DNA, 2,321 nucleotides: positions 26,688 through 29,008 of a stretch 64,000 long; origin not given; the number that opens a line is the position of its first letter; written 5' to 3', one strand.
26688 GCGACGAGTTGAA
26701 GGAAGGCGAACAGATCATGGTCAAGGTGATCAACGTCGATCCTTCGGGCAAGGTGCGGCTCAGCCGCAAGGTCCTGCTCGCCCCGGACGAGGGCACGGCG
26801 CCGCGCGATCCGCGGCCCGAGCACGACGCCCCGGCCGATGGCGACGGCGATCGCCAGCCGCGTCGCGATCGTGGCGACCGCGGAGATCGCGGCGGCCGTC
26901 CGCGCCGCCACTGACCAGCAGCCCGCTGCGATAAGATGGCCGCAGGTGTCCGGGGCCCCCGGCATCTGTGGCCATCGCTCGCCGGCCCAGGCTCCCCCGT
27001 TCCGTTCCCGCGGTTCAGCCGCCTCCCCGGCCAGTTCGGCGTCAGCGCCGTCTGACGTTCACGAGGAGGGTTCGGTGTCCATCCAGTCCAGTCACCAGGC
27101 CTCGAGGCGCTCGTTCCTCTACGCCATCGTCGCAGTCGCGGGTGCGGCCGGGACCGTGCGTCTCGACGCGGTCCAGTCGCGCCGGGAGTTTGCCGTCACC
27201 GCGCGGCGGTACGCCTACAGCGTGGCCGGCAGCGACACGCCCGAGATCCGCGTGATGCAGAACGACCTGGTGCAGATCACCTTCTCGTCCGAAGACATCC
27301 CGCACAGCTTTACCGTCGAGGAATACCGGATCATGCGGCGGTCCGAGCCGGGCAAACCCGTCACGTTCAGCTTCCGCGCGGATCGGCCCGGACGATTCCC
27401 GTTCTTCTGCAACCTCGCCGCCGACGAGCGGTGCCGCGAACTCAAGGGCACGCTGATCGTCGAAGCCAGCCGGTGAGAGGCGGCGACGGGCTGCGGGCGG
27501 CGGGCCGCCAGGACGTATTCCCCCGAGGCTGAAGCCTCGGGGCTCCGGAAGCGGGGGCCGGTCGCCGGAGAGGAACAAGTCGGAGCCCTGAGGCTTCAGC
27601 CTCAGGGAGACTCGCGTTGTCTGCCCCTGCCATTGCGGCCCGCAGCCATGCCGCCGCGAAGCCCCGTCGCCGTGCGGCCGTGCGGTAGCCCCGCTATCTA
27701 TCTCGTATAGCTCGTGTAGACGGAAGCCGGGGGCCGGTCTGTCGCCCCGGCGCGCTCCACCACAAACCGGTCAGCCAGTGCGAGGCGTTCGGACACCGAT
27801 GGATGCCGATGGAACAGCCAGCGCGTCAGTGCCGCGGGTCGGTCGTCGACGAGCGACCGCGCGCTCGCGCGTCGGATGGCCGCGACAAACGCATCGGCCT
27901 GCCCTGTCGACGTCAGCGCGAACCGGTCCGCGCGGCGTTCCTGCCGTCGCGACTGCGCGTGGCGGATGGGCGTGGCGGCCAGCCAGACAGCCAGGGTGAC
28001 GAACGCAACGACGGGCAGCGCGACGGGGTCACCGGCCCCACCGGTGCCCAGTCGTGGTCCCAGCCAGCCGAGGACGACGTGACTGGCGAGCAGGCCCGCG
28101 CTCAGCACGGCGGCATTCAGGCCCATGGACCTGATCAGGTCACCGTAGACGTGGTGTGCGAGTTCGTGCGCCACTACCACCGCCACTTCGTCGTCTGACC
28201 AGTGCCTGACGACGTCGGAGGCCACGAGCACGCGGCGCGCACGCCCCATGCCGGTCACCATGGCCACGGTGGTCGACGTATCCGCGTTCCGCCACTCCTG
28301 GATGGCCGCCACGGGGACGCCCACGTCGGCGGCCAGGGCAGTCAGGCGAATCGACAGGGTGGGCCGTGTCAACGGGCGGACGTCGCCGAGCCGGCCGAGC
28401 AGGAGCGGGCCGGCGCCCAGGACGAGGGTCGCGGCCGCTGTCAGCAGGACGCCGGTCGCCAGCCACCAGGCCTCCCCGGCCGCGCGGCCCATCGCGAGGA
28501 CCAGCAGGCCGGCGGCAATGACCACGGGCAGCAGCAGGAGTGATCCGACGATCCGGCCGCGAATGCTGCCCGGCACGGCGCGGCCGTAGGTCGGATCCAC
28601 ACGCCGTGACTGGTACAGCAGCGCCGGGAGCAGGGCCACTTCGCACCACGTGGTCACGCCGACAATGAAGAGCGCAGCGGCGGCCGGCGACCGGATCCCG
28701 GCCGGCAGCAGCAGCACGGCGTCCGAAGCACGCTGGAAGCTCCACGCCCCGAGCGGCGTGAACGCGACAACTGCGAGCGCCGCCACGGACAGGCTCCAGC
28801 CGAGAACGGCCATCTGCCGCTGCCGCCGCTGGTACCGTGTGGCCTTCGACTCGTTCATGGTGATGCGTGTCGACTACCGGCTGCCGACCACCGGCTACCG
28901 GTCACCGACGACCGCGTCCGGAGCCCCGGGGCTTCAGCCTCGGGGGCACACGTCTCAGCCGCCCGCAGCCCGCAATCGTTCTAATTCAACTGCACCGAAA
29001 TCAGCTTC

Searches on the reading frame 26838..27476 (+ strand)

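Call 10: search_protein_families(library=pfam, proteins=[window:26838-27476:+], max_evalue=0.001)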
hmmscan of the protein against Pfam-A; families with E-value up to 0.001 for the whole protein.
window:26838-27476:+ (212 aa): 1 family
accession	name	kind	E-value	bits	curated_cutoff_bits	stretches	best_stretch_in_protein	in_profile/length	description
PF13473.12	Cupredoxin_1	-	8.1e-06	26.2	27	1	114-208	19-104/104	Cupredoxin-like domain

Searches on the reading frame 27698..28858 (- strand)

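Call 10: search_protein_families(library=pfam, proteins=[window:27698-28858:-], max_evalue=0.001)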
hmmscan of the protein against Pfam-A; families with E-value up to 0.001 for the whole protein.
window:27698-28858:- (386 aa): 1 family
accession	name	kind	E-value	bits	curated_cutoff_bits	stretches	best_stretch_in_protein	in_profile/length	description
PF01435.24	Peptidase_M48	-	4.5e-17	62.9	20.3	1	194-362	33-182/186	Peptidase family M48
